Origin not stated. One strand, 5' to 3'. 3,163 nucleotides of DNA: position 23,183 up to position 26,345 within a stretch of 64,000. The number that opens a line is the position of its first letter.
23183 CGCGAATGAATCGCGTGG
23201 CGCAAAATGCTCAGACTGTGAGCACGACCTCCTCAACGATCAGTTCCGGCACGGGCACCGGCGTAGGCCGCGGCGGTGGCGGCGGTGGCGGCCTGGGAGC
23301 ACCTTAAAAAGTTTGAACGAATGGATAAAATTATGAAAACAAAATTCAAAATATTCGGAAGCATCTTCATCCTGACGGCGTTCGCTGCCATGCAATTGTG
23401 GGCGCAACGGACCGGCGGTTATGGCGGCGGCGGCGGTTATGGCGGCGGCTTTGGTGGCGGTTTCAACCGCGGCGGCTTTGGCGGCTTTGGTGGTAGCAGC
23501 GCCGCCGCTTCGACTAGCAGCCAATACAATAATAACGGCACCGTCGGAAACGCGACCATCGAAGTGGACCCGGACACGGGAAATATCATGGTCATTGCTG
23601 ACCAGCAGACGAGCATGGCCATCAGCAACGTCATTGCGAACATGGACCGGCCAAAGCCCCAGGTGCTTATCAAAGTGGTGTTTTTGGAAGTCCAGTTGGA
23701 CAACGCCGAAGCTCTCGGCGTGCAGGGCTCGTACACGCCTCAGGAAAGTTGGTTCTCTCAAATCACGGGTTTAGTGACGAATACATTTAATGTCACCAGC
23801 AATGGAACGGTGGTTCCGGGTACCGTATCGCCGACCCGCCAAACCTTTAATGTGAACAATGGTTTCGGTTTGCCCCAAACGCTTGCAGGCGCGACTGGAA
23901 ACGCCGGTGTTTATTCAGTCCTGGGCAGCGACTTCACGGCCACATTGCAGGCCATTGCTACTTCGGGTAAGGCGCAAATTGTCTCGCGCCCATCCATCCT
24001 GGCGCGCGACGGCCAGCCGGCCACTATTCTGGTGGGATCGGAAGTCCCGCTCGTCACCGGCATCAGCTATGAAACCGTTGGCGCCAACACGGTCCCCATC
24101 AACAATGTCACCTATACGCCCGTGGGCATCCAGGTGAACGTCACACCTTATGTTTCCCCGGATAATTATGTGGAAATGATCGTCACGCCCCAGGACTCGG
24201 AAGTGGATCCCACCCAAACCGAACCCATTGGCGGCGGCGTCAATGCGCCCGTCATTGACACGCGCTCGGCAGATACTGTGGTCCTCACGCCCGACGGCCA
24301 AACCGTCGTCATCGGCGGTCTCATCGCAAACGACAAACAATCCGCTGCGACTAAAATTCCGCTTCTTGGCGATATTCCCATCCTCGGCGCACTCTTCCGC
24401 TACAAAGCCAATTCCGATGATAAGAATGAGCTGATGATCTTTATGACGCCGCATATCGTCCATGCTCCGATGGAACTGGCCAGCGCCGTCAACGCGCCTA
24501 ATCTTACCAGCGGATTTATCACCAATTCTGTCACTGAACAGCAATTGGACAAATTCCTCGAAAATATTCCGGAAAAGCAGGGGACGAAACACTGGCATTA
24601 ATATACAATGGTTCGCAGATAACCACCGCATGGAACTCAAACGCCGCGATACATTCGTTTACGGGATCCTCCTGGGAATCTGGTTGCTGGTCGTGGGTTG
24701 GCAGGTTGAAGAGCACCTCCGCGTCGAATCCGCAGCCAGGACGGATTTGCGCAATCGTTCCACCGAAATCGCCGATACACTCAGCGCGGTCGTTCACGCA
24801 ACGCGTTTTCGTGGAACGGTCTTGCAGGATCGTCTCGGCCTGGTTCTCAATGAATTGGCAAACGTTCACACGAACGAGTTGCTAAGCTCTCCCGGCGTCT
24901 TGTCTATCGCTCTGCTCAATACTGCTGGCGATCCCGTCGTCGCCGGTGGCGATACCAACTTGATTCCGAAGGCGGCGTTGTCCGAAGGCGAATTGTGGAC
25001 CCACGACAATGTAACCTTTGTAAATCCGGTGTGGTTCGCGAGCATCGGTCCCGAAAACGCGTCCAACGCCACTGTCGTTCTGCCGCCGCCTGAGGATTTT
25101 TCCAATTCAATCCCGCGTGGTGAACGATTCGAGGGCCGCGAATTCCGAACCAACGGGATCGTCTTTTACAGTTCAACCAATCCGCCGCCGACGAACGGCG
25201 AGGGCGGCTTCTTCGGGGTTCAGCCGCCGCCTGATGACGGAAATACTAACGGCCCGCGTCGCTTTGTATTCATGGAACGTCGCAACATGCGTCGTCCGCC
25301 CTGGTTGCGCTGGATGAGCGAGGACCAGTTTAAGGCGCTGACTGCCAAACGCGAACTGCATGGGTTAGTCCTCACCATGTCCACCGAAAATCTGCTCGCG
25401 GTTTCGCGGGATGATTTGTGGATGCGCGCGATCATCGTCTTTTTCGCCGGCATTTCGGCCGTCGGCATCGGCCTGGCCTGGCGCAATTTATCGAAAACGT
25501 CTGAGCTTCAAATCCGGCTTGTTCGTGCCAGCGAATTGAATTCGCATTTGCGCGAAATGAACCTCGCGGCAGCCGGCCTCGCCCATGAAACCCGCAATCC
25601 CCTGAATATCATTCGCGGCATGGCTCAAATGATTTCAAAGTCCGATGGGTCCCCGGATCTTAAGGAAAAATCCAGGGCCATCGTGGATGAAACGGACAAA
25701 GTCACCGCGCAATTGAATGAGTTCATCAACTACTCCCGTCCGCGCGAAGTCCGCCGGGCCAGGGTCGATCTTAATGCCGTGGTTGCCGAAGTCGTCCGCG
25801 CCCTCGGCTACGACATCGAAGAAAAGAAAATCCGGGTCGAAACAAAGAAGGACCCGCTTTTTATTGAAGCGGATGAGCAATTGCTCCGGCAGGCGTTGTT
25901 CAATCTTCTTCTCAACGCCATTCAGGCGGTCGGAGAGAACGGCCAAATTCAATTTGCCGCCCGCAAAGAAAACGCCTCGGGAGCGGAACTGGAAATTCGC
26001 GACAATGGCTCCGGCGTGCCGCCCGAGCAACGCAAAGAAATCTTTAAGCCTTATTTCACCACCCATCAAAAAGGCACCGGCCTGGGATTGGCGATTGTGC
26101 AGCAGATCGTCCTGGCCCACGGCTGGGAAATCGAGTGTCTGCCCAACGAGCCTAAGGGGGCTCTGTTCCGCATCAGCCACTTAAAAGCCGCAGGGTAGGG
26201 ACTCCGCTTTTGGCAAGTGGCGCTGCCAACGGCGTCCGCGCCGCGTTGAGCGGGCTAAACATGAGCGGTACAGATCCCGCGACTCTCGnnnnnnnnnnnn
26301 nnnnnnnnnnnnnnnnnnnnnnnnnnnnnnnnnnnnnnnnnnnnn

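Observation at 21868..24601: Secretin split into two secreted polypeptides, with the break inside an N-domain loop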

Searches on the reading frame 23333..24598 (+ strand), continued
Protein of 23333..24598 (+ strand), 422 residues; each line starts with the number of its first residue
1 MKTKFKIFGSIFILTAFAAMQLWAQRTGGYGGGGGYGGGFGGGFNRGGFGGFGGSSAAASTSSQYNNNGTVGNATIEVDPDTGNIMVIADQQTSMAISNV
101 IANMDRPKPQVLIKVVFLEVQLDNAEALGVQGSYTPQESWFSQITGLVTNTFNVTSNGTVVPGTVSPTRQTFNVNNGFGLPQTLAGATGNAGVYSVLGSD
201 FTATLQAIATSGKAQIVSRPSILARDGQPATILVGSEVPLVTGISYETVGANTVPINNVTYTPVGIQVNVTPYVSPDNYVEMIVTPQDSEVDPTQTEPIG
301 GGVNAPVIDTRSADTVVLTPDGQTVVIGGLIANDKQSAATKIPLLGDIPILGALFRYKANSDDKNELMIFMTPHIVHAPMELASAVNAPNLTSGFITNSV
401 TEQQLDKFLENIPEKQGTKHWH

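Call 24: search_protein_representatives(protein=window:23333-24598:+)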
Query: 422 residues. Proteins with E-value up to 0.001 (for the whole library): 41983; up to 1e-10: 25731; up to 1e-30: 833. The best 150 are listed.
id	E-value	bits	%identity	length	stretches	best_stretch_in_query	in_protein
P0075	5.6e-127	440.6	59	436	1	6-416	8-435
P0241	1.4e-94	333.9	49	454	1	22-418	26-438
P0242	1.9e-90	320.3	50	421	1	11-415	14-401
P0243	3.5e-85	303.0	43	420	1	14-414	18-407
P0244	3.6e-85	302.9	46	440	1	2-410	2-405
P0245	4.6e-82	292.7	44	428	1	1-411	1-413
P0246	2.7e-78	280.3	49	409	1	41-415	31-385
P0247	1.0e-73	265.2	46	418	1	17-416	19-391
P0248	7.6e-71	255.8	46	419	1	25-410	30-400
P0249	1.0e-70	255.3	57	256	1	176-416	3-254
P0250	1.9e-69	251.2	47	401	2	178-410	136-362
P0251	8.6e-68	245.7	52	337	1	72-348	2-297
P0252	4.6e-67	243.3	46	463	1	47-388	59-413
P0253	1.6e-66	241.5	44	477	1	51-405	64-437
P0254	2.3e-66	241.0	56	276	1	6-246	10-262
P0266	9.4e-57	209.3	40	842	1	28-401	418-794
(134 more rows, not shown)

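Call 52: find_homologous_proteins(query=P0266, max_evalue=1e-20)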
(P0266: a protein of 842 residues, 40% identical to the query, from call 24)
Query P0266 (842 aa): 271 proteins with E <= 1e-20 among 8000 candidates; the best 120 are listed.
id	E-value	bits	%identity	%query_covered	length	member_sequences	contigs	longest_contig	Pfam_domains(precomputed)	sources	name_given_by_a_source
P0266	0.0e+0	1809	100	100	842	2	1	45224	PF21305.3,PF03958.23,PF00263.27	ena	-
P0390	4.9e-286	969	66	45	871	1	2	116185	PF21305.3,PF03958.23,PF00263.27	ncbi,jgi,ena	jgi:general secretion pathway protein D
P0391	8.7e-280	949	65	45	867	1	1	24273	PF21305.3,PF03958.23,PF00263.27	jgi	jgi:general secretion pathway protein D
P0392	1.9e-246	838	50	43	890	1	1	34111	PF21305.3,PF03958.23,PF00263.27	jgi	jgi:general secretion pathway protein D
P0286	1.0e-218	747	51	92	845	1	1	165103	PF21305.3,PF03958.23,PF00263.27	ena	-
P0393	4.4e-218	745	55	41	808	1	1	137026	PF21305.3,PF03958.23,PF00263.27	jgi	jgi:general secretion pathway protein D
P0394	2.3e-213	729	48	99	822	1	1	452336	PF21305.3,PF03958.23,PF00263.27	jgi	jgi:general secretion pathway protein D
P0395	5.9e-212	724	50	48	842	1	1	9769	PF21305.3,PF03958.23,PF00263.27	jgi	jgi:general secretion pathway protein D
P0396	2.1e-211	723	47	100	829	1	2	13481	PF21305.3,PF03958.23,PF00263.27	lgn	-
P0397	6.5e-211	721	49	100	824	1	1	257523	PF21305.3,PF03958.23,PF00263.27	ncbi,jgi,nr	ncbi:MAG TPA: type II secretion system secretin GspD [Tepidisphaeraceae bacterium]|jgi:general secre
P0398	1.7e-209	716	53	46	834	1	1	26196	PF21305.3,PF03958.23,PF00263.27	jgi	jgi:general secretion pathway protein D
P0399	2.0e-209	716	52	46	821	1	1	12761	PF21305.3,PF03958.23,PF00263.27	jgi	jgi:general secretion pathway protein D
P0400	2.1e-207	709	46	100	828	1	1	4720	PF21305.3,PF03958.23,PF00263.27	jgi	jgi:general secretion pathway protein D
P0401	3.4e-207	709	49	45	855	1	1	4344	PF21305.3,PF03958.23,PF00263.27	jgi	jgi:general secretion pathway protein D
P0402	1.9e-206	706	45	99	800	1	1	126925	PF21305.3,PF03958.23,PF00263.27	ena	-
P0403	8.7e-206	704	52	45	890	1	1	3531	PF21305.3,PF03958.23,PF00263.27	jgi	jgi:general secretion pathway protein D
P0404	1.6e-205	703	42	43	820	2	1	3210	PF21305.3,PF03958.23,PF00263.27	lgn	-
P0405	8.5e-205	701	50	45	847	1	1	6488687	PF21305.3,PF03958.23,PF00263.27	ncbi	-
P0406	9.0e-205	701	46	99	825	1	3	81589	PF21305.3,PF03958.23,PF00263.27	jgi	jgi:general secretion pathway protein D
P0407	3.0e-204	699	51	64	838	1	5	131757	PF21305.3,PF03958.23,PF00263.27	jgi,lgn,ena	jgi:general secretion pathway protein D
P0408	6.2e-204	698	49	44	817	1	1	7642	PF21305.3,PF03958.23,PF00263.27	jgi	jgi:general secretion pathway protein D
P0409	7.6e-204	698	41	43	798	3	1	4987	PF21305.3,PF03958.23,PF00263.27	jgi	jgi:general secretion pathway protein D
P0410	4.3e-203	695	46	99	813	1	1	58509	PF21305.3,PF03958.23,PF00263.27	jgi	jgi:general secretion pathway protein D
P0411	8.1e-203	694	45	99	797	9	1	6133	PF21305.3,PF03958.23,PF00263.27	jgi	-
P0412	2.0e-202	693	51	43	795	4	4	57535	PF21305.3,PF03958.23,PF00263.27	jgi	jgi:general secretion pathway protein D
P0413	3.4e-202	692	50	44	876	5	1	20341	PF21305.3,PF03958.23,PF00263.27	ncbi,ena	-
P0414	1.2e-201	690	52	42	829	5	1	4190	PF21305.3,PF03958.23,PF00263.27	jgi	jgi:general secretion pathway protein D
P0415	1.8e-201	690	51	46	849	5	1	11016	PF21305.3,PF03958.23,PF00263.27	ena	-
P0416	7.3e-201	688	51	44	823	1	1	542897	PF21305.3,PF03958.23,PF00263.27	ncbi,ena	-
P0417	7.8e-201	688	50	42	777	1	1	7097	PF21305.3,PF03958.23,PF00263.27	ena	-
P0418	1.1e-200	687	47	97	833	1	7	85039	PF21305.3,PF03958.23,PF00263.27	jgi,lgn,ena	jgi:general secretion pathway protein D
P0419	2.3e-200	686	49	44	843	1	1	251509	PF21305.3,PF03958.23,PF00263.27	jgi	jgi:general secretion pathway protein D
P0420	7.1e-200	684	49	45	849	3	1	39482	PF21305.3,PF03958.23,PF00263.27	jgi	jgi:general secretion pathway protein D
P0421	1.0e-199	684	50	46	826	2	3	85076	PF21305.3,PF03958.23,PF00263.27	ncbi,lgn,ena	-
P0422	1.5e-199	683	45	99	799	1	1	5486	PF21305.3,PF03958.23,PF00263.27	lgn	-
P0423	8.1e-199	681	47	100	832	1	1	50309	PF21305.3,PF03958.23,PF00263.27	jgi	jgi:general secretion pathway protein D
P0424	9.3e-199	681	51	42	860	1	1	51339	PF21305.3,PF03958.23,PF00263.27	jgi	jgi:general secretion pathway protein D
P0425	1.9e-198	680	50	45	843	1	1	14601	PF21305.3,PF03958.23,PF00263.27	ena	-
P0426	3.4e-198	679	50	64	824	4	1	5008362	PF21305.3,PF03958.23,PF00263.27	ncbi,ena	-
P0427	1.1e-197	677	51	44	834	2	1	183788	PF21305.3,PF03958.23,PF00263.27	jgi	jgi:general secretion pathway protein D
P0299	1.4e-197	677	43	76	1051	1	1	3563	PF21305.3,PF03958.23,PF00263.27,PF07660.20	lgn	-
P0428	2.5e-197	676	43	42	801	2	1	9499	PF21305.3,PF03958.23,PF00263.27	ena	-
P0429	2.7e-197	676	53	42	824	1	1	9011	PF21305.3,PF03958.23,PF00263.27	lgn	-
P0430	4.3e-197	675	49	46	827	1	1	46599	PF21305.3,PF03958.23,PF00263.27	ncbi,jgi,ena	jgi:general secretion pathway protein D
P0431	4.8e-197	675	52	44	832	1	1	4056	PF21305.3,PF03958.23,PF00263.27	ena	-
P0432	1.1e-196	674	51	44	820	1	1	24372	PF03958.23,PF00263.27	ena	-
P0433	4.5e-196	672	44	38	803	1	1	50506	PF21305.3,PF03958.23,PF00263.27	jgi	jgi:type II secretion system protein D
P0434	7.2e-196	671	47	64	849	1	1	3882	PF21305.3,PF03958.23,PF00263.27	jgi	-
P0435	1.3e-195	670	49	44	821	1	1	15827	PF21305.3,PF03958.23,PF00263.27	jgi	jgi:general secretion pathway protein D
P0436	5.0e-195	668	45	98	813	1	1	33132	PF21305.3,PF03958.23,PF00263.27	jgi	jgi:general secretion pathway protein D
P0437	1.0e-193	664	47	37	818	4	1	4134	PF21305.3,PF03958.23,PF00263.27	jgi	jgi:general secretion pathway protein D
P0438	1.3e-193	664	50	44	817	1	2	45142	PF21305.3,PF03958.23,PF00263.27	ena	-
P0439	2.2e-193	663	50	44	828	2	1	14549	PF21305.3,PF03958.23,PF00263.27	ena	-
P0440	2.5e-193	663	50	45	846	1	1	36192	PF21305.3,PF03958.23,PF00263.27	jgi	jgi:general secretion pathway protein D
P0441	3.6e-193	662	44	97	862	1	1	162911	PF21305.3,PF03958.23,PF00263.27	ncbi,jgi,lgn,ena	jgi:general secretion pathway protein D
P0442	7.5e-193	661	44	100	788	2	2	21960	PF21305.3,PF03958.23,PF00263.27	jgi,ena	-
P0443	2.7e-192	659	50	44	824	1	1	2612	PF21305.3,PF03958.23,PF00263.27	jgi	jgi:general secretion pathway protein D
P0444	1.2e-191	657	49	46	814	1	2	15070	PF21305.3,PF03958.23,PF00263.27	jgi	jgi:general secretion pathway protein D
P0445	2.7e-191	656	46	97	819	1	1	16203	PF21305.3,PF03958.23,PF00263.27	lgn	-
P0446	1.5e-190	654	45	41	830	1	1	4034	PF21305.3,PF03958.23,PF00263.27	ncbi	-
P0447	9.5e-190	651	49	44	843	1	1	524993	PF21305.3,PF03958.23,PF00263.27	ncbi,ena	-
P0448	2.4e-189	650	48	46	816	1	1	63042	PF21305.3,PF03958.23,PF00263.27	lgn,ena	-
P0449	4.2e-189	649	52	41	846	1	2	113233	PF21305.3,PF03958.23,PF00263.27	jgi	jgi:general secretion pathway protein D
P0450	7.4e-189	648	49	44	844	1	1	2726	PF21305.3,PF03958.23,PF00263.27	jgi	jgi:general secretion pathway protein D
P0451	2.2e-188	646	51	44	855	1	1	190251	PF21305.3,PF03958.23,PF00263.27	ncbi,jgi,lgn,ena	jgi:general secretion pathway protein D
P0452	4.0e-188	646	47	44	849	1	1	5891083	PF21305.3,PF03958.23,PF00263.27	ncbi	-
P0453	4.8e-188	645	50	45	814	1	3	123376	PF21305.3,PF03958.23,PF00263.27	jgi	jgi:general secretion pathway protein D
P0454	6.6e-187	642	44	94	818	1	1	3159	PF21305.3,PF03958.23,PF00263.27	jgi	-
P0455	9.5e-187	641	49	47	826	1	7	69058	PF21305.3,PF03958.23,PF00263.27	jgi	jgi:general secretion pathway protein D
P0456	4.8e-186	639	50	45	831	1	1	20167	PF03958.23,PF00263.27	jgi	jgi:general secretion pathway protein D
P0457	1.4e-185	637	50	44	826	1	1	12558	PF21305.3,PF03958.23,PF00263.27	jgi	jgi:general secretion pathway protein D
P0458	4.4e-185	636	42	43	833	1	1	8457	PF03958.23,PF00263.27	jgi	jgi:general secretion pathway protein D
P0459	4.7e-185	635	45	94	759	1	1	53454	PF21305.3,PF03958.23,PF00263.27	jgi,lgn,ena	-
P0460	3.6e-184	632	43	95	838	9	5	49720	PF21305.3,PF03958.23,PF00263.27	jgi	jgi:general secretion pathway protein D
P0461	1.3e-183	631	50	44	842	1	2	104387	PF21305.3,PF03958.23,PF00263.27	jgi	jgi:general secretion pathway protein D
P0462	9.4e-183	628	44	90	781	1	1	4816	PF21305.3,PF03958.23,PF00263.27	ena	-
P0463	5.8e-182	625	50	41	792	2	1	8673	PF03958.23,PF00263.27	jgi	-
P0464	7.5e-181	621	51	41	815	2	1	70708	PF21305.3,PF03958.23,PF00263.27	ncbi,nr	ncbi:MAG TPA: type II secretion system secretin GspD [Phycisphaerae bacterium]|nr:type II secretion 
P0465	1.2e-180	621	47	47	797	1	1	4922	PF21305.3,PF03958.23,PF00263.27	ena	-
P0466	5.4e-179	615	44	44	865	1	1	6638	PF21305.3,PF03958.23,PF00263.27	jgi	jgi:general secretion pathway protein D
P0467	3.3e-177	609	42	96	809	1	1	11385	PF21305.3,PF03958.23,PF00263.27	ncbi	-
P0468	2.2e-176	607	43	39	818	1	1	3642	PF21305.3,PF03958.23,PF00263.27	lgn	-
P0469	2.8e-176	606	47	42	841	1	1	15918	PF21305.3,PF03958.23,PF00263.27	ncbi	ncbi:MAG TPA: type II secretion system secretin GspD [Tepidisphaeraceae bacterium]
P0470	8.5e-176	605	51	42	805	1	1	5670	PF21305.3,PF03958.23,PF00263.27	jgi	jgi:general secretion pathway protein D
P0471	6.0e-175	602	51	44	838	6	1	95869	PF03958.23,PF00263.27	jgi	jgi:general secretion pathway protein D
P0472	1.1e-174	601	45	43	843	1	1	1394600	PF21305.3,PF03958.23,PF00263.27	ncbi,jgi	jgi:general secretion pathway protein D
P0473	1.2e-174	601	52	41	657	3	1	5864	PF03958.23,PF00263.27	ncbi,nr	ncbi:MAG TPA: type II secretion system secretin GspD, partial [Tepidisphaeraceae bacterium]|nr:type 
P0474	3.0e-174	600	50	41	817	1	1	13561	PF21305.3,PF03958.23,PF00263.27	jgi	jgi:general secretion pathway protein D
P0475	4.8e-173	596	51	41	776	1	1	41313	PF03958.23,PF00263.27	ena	-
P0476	6.7e-172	592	50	44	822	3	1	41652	PF21305.3,PF03958.23,PF00263.27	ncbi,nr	ncbi:MAG TPA: type II secretion system secretin GspD [Phycisphaerae bacterium]|nr:type II secretion 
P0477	3.0e-171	590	48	42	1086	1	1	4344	PF21305.3,PF03958.23,PF00263.27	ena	-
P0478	1.2e-170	588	48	41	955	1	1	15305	PF21305.3,PF03958.23,PF00263.27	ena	-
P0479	1.5e-169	584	44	43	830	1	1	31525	PF21305.3,PF03958.23,PF00263.27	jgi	jgi:general secretion pathway protein D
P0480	9.7e-169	581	47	44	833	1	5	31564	PF21305.3,PF03958.23,PF00263.27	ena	-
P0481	1.3e-168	581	43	92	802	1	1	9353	PF21305.3,PF03958.23,PF00263.27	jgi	jgi:general secretion pathway protein D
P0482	3.7e-168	580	50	35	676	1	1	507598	PF21305.3,PF03958.23,PF00263.27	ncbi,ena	-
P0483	5.6e-167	576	49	44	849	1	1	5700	PF03958.23,PF00263.27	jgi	jgi:general secretion pathway protein D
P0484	5.8e-167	576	50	44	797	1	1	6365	PF21305.3,PF03958.23,PF00263.27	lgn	-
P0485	3.0e-166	573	48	43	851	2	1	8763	PF21305.3,PF03958.23,PF00263.27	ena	-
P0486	9.1e-166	572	38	26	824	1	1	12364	PF21305.3,PF03958.23,PF00263.27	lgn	-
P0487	3.0e-165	570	45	43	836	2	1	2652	PF21305.3,PF03958.23,PF00263.27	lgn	-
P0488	6.9e-165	569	35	23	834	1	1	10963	PF03958.23,PF00263.27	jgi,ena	-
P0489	1.6e-164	568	45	46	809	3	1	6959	PF03958.23,PF00263.27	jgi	jgi:general secretion pathway protein D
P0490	1.6e-164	568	47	41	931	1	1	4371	PF21305.3,PF03958.23,PF00263.27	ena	-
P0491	7.1e-164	565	46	42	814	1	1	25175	PF21305.3,PF03958.23,PF00263.27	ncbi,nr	ncbi:MAG: type II secretion system secretin GspD [Planctomycetota bacterium]|nr:type II secretion sy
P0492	6.2e-162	559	45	41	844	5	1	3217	PF21305.3,PF03958.23,PF00263.27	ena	-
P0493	1.9e-161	557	45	43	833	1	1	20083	PF21305.3,PF03958.23,PF00263.27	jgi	jgi:general secretion pathway protein D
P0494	3.8e-161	556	47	43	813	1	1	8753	PF21305.3,PF03958.23,PF00263.27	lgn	-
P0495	3.5e-160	553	46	41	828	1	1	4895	PF21305.3,PF03958.23,PF00263.27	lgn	-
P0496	7.2e-160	552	43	61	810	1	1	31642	PF21305.3,PF03958.23,PF00263.27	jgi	jgi:general secretion pathway protein D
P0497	2.5e-159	550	45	42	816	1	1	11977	PF21305.3,PF03958.23,PF00263.27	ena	-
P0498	3.1e-159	550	39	38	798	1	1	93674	PF21305.3,PF03958.23,PF00263.27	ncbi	-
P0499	3.1e-159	550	38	37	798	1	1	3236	PF03958.23,PF00263.27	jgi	jgi:general secretion pathway protein D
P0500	4.5e-158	546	38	24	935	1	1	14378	PF21305.3,PF03958.23,PF00263.27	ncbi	-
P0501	1.1e-156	542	38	38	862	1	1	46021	PF03958.23,PF00263.27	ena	-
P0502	2.5e-156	540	47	44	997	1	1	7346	PF21305.3,PF03958.23,PF00263.27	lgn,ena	-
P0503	1.0e-153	532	36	38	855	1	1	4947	PF03958.23,PF00263.27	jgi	-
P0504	9.7e-151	522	44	45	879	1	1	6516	PF03958.23,PF00263.27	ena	-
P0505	3.2e-150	520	44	42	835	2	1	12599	PF21305.3,PF03958.23,PF00263.27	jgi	jgi:general secretion pathway protein D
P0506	2.4e-147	511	34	75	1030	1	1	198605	PF21305.3,PF03958.23,PF00263.27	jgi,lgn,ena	-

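Call 70: list_cluster_members(proteins=[window:23333-24598:+, window:23321-24598:+, window:21868-23304:+, P0121])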
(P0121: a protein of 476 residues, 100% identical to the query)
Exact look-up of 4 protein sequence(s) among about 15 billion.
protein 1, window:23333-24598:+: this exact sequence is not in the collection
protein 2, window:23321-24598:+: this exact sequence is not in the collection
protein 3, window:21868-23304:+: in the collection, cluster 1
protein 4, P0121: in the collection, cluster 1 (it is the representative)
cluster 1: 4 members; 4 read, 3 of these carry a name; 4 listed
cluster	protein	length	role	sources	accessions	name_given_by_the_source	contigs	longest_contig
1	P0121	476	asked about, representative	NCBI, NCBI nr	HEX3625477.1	MAG TPA: secretin N-terminal domain-containing protein [Verrucomicrobiae bacterium] | secretin N-terminal domain-containing protein [Verrucomicrobiae bacterium]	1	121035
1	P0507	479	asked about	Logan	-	-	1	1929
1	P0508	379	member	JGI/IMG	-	general secretion pathway protein D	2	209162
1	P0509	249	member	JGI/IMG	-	type II secretory pathway component GspD/PulD (secretin)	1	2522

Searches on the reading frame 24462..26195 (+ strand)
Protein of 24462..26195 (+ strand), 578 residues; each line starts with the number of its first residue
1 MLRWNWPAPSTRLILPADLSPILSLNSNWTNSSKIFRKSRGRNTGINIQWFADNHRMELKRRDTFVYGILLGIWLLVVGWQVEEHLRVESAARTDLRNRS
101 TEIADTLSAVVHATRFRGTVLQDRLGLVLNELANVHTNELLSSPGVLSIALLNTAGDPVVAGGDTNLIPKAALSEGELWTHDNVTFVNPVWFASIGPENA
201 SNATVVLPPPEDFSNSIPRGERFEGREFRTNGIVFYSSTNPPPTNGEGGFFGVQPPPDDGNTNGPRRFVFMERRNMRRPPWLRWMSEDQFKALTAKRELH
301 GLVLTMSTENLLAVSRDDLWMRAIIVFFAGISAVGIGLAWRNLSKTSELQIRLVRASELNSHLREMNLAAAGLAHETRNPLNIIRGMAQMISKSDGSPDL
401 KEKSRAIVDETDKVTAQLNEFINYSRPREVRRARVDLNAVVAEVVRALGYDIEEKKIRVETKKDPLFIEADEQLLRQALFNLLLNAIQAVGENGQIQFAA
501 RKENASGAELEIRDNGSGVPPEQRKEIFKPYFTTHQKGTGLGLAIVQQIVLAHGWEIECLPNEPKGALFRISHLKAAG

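Call 19: search_protein_families(library=pfam, proteins=[window:24462-26195:+], max_evalue=0.001)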
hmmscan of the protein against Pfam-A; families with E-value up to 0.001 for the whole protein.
window:24462-26195:+ (578 aa): 2 families
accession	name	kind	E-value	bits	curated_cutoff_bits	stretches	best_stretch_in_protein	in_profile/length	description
PF02518.31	HATPase_c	-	2.4e-22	79.9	26.4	1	471-575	2-108/111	Histidine kinase-, DNA gyrase B-, and HSP90-like ATPase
PF00512.31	HisKA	-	4.5e-11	43.1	26.9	1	368-427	4-63/66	His Kinase A (phospho-acceptor) domain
